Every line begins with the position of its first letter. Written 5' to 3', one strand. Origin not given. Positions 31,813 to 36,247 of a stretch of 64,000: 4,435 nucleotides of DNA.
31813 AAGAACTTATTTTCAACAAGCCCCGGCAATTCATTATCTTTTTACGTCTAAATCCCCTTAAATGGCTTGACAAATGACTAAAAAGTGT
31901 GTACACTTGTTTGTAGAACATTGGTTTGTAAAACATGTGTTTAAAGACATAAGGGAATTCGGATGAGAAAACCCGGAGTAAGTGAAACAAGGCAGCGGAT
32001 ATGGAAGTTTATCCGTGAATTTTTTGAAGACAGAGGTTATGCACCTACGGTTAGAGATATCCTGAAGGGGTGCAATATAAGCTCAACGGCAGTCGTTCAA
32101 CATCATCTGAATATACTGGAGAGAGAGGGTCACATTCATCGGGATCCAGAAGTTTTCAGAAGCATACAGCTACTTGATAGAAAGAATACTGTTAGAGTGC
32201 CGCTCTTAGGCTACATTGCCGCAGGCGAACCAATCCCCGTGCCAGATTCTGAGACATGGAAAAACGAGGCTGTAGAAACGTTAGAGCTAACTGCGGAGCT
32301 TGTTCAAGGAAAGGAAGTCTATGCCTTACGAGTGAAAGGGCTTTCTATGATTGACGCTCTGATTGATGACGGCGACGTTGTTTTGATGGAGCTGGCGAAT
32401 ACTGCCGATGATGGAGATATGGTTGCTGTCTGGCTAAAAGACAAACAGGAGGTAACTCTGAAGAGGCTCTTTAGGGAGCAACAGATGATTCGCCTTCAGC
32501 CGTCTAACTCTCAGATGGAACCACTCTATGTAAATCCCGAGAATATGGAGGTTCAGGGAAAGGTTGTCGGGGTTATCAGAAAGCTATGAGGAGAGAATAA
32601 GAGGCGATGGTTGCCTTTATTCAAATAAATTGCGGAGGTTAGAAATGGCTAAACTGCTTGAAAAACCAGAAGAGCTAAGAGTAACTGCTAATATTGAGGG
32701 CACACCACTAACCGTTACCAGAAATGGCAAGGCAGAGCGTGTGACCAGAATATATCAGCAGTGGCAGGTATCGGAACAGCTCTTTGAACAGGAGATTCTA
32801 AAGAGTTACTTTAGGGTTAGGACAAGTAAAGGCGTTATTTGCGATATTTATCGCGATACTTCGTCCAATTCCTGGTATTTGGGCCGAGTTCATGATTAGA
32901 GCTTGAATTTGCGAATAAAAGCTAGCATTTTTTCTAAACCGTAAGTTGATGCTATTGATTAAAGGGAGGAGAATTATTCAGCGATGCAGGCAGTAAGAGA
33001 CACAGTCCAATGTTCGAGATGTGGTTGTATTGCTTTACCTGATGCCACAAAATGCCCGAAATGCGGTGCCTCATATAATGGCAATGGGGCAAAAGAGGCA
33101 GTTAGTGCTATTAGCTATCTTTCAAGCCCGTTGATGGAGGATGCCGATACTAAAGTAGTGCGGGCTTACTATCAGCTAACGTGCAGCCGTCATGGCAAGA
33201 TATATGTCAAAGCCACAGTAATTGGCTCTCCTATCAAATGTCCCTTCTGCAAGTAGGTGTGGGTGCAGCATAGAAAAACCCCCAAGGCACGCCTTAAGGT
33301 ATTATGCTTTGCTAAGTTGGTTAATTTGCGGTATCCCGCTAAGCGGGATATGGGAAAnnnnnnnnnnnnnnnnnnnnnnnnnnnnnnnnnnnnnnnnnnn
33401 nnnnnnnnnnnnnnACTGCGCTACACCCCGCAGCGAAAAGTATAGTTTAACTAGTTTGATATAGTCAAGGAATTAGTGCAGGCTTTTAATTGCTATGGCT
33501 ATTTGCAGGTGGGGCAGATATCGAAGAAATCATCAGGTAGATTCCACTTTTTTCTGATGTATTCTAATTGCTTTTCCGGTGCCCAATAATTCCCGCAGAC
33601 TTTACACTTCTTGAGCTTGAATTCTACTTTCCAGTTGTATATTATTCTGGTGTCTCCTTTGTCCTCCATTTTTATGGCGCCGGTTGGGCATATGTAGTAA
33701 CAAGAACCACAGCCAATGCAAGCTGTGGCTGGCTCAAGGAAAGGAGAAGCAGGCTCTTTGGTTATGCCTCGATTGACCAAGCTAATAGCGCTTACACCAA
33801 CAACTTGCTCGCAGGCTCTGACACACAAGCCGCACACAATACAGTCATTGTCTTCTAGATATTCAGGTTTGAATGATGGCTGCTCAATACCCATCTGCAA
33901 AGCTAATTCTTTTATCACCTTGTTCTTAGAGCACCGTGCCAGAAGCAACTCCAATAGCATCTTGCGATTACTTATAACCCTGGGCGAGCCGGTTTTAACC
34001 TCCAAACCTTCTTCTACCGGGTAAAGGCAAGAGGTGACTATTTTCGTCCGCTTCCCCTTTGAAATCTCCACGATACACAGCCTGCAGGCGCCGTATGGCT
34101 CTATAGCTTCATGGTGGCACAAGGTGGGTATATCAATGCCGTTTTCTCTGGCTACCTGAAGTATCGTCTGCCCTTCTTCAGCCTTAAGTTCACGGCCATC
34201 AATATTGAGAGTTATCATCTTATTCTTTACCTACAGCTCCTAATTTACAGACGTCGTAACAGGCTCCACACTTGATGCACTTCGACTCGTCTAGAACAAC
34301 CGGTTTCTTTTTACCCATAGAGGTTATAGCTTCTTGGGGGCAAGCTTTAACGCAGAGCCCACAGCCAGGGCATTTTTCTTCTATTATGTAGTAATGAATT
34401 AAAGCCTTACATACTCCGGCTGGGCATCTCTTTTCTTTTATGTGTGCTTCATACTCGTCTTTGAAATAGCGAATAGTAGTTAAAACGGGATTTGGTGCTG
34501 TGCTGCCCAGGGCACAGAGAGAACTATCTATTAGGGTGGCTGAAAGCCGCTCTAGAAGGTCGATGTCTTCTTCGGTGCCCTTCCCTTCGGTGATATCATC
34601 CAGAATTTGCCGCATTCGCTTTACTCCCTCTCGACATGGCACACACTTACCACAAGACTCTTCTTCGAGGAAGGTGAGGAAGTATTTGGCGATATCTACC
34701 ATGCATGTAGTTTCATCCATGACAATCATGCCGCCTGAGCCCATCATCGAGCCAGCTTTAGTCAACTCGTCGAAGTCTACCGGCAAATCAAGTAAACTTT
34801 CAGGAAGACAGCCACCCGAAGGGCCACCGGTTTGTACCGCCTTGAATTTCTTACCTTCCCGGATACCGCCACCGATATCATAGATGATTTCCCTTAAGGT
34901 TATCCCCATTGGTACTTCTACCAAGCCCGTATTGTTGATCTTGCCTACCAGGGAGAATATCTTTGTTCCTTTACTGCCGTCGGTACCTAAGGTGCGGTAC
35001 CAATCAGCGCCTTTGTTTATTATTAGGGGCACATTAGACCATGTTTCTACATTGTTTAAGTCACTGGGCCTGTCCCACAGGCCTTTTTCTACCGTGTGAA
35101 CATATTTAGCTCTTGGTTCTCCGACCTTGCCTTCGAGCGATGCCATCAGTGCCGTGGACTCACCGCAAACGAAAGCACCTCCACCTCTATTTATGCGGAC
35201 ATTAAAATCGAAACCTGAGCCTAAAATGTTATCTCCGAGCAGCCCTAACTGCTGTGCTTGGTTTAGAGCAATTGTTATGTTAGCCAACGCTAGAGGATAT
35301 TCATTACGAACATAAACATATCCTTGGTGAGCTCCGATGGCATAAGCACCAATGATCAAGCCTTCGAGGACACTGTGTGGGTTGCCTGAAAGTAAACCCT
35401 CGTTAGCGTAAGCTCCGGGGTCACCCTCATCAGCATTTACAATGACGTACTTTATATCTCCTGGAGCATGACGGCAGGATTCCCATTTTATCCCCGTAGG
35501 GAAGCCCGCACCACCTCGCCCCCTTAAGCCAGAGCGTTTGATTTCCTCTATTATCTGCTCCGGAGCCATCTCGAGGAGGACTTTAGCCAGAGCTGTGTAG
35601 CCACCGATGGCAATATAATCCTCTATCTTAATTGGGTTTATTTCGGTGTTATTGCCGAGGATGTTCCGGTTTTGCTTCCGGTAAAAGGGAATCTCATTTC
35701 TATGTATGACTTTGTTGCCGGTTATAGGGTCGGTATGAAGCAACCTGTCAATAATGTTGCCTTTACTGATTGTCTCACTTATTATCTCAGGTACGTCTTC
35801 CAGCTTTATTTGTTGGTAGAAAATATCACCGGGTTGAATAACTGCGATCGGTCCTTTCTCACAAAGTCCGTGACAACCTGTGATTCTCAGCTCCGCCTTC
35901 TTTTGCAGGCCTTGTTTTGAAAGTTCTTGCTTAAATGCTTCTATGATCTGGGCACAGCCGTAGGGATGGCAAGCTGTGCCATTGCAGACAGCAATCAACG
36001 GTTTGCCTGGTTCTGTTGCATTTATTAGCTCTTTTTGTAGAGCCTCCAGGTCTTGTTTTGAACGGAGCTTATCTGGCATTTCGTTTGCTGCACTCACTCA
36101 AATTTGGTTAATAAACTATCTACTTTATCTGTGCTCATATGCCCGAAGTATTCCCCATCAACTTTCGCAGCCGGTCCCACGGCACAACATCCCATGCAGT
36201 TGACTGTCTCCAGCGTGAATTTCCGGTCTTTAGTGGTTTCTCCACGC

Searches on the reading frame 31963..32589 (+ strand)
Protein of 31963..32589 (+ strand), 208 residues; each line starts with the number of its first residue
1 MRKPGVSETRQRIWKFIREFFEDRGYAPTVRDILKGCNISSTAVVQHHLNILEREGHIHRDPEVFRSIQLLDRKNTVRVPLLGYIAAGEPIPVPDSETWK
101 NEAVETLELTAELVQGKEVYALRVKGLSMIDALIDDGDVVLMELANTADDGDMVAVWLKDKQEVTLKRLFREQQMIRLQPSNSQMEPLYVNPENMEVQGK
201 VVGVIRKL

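Call 6: search_protein_families(library=pfam, proteins=[window:31963-32589:+])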
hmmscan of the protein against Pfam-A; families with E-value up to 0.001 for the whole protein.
window:31963-32589:+ (208 aa): 2 families
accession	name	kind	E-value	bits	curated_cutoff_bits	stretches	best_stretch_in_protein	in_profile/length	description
PF00717.28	Peptidase_S24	-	1.1e-25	90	23.3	1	80-202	1-116/116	Peptidase S24-like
PF01726.22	LexA_DNA_bind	-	9.2e-14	51.4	23.7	1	8-64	6-62/65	LexA DNA binding domain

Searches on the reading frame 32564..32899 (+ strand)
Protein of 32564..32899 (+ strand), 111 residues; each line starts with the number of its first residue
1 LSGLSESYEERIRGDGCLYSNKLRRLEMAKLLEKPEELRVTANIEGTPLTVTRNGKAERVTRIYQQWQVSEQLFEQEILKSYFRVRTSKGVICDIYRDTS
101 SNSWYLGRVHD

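Call 6: search_protein_families(library=pfam, proteins=[window:32564-32899:+])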
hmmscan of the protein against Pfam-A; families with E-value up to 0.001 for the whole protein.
window:32564-32899:+ (111 aa): 0 families

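Call 85: search_protein_families(library=pfam, max_evalue=5, proteins=[window:32564-32899:+])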
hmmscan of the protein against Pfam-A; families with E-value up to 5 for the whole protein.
window:32564-32899:+ (111 aa): 1 family
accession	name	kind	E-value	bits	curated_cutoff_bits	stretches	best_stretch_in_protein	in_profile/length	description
PF20114.4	DUF6504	-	0.0033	18.1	24.2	1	58-110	37-102/103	Domain of unknown function (DUF6504)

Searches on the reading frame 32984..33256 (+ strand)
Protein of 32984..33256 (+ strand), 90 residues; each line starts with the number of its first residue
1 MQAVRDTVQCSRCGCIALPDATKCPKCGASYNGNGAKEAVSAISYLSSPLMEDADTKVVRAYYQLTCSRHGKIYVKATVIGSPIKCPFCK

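Call 6: search_protein_families(library=pfam, proteins=[window:32984-33256:+])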
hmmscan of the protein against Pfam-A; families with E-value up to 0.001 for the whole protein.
window:32984-33256:+ (90 aa): 1 family
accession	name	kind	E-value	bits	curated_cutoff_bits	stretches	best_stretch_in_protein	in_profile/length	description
PF13248.11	Zn_ribbon_3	-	0.00072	19.4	27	1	7-29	2-24/26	zinc-ribbon domain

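Call 85: search_protein_families(library=pfam, max_evalue=5, proteins=[window:32984-33256:+])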
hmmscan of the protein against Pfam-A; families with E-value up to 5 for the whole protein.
window:32984-33256:+ (90 aa): 15 families
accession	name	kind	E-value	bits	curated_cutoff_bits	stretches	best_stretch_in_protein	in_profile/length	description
PF13248.11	Zn_ribbon_3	-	0.00072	19.4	27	1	7-29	2-24/26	zinc-ribbon domain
PF13240.11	Zn_Ribbon_1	-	0.0016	18.6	25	1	10-30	2-22/23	zinc-ribbon domain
PF01155.25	HypA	-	0.032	14.7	28.9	1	4-30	67-95/112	Hydrogenase/urease nickel incorporation, metallochaperone, hypA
PF05191.20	ADK_lid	-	0.14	12.5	26.6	1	24-32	4-12/36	Adenylate kinase, active site lid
PF07282.18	Cas12f1-like_TNB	-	0.18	12.4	26.3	1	9-32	30-51/60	Cas12f1-like, TNB domain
PF08274.17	Zn_Ribbon_YjdM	-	0.45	11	30.8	1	23-32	4-13/30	PhnA Zinc-Ribbon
PF21349.2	RUBY_RBDX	-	0.84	9.6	26.5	1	9-30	2-25/30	Rubrerythrin, rubredoxin-like domain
PF12773.13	DZR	-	1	10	27.3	1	8-28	25-45/45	Double zinc ribbon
PF13465.12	zf-H2C2_2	-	2.2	9.3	40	0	23-32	16-25/26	Zinc-finger double domain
PF24463.1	DUF7577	-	2.8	8.1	28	0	22-29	3-10/27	Domain of unknown function (DUF7577)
PF24333.1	DUF7501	-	3.5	8.3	27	0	81-90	8-17/58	Family of unknown function (DUF7501)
PF21344.3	Zn_ribbon_LysW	-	3.6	7.7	27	0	23-29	2-8/46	Alpha-aminoadipate carrier protein LysW-like, globular domain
PF09723.15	Zn_ribbon_8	-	3.8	8.1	34.4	0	63-89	4-32/41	Zinc ribbon domain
PF14446.12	Prok-RING_1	-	4.1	7.9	29.1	1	20-31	19-30/54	Prokaryotic RING finger family 1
PF10122.14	Zn_ribbon_Com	-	4.3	7.3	22.9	0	22-29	25-32/52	Mu-like prophage protein Com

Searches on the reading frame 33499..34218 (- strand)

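Call 6: search_protein_families(library=pfam, proteins=[window:33499-34218:-])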
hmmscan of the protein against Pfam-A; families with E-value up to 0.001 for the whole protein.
window:33499-34218:- (239 aa): 10 families
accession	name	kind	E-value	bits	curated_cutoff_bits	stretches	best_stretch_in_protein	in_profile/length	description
PF13510.11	Fer2_4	-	5e-21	75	22.8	1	1-78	3-81/82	2Fe-2S iron-sulfur cluster binding domain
PF00111.32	Fer2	-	1.1e-10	41.8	21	1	3-56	2-51/77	2Fe-2S iron-sulfur cluster binding domain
PF12838.12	Fer4_7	-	4.2e-10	40.4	27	1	167-210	2-43/52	4Fe-4S dicluster domain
PF13237.11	Fer4_10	-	2.4e-09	37.4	25.5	1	165-210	7-47/53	4Fe-4S dicluster domain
PF14697.11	Fer4_21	-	3.4e-09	37.1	35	1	122-184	4-59/59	4Fe-4S dicluster domain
PF00037.32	Fer4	-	8.8e-07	28.9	21.1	1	166-183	7-24/24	4Fe-4S binding domain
PF13187.11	Fer4_9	-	9.6e-07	29.2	27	1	166-209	1-41/52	4Fe-4S dicluster domain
PF12837.12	Fer4_6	-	0.00024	21.4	25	1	165-182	7-24/24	4Fe-4S binding domain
PF12797.12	Fer4_2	-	0.00029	21.1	24.5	1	164-179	7-22/22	4Fe-4S binding domain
PF13183.11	Fer4_8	-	0.00082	20.3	27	1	124-180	3-67/68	4Fe-4S dicluster domain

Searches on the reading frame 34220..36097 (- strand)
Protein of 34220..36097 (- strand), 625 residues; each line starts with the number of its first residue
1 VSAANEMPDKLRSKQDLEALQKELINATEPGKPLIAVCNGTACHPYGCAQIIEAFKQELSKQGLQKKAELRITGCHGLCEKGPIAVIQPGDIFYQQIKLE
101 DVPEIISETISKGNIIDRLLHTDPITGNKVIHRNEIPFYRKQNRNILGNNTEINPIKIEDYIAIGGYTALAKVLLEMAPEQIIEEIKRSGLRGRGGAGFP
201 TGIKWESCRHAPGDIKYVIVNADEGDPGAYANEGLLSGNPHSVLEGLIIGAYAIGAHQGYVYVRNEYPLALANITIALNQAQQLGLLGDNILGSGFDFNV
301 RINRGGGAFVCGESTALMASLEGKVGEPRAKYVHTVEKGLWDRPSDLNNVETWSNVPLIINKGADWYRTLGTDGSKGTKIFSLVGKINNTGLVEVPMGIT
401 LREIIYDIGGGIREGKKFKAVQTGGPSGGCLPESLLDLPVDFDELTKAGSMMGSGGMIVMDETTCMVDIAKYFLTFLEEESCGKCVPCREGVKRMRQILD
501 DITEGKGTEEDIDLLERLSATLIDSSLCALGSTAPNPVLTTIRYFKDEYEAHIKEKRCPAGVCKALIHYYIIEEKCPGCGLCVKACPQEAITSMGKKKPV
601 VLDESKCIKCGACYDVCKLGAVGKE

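Call 6: search_protein_families(library=pfam, proteins=[window:34220-36097:-])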
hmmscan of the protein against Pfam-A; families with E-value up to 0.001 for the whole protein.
window:34220-36097:- (625 aa): 12 families
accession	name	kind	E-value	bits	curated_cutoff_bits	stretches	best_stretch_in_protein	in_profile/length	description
PF01512.22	Complex1_51K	-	4e-41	140.8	31.2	1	186-357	1-149/150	Nuo51 FMN-binding domain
PF10589.14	NADH_4Fe-4S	-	3.9e-34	116.8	23.5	1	468-552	1-85/85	NADH-ubiquinone oxidoreductase-F iron-sulfur binding region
PF00037.32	Fer4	-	1e-12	47.7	21.1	2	569-592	1-24/24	4Fe-4S binding domain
PF01257.25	2Fe-2S_thioredx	-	2.6e-10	40.7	24.8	1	25-108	58-143/145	Thioredoxin-like [2Fe-2S] ferredoxin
PF13237.11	Fer4_10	-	3.1e-09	37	25.5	1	569-617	2-52/53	4Fe-4S dicluster domain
PF12838.12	Fer4_7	-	3.3e-09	37.5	27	1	575-621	1-52/52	4Fe-4S dicluster domain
PF13187.11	Fer4_9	-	3.3e-09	37.1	27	1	575-621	1-51/52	4Fe-4S dicluster domain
PF12797.12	Fer4_2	-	3.1e-08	33.5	24.5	2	569-587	3-21/22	4Fe-4S binding domain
PF10531.15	SLBB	-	1.6e-06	28.2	27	1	381-429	2-53/55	SLBB domain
PF12837.12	Fer4_6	-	3.5e-06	27.2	25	1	571-591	4-24/24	4Fe-4S binding domain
PF22461.2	SLBB_2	-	4.8e-05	23.8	27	1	380-426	2-49/79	SLBB domain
PF12800.12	Fer4_4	-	0.00084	19.9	24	0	574-587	2-15/17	4Fe-4S binding domain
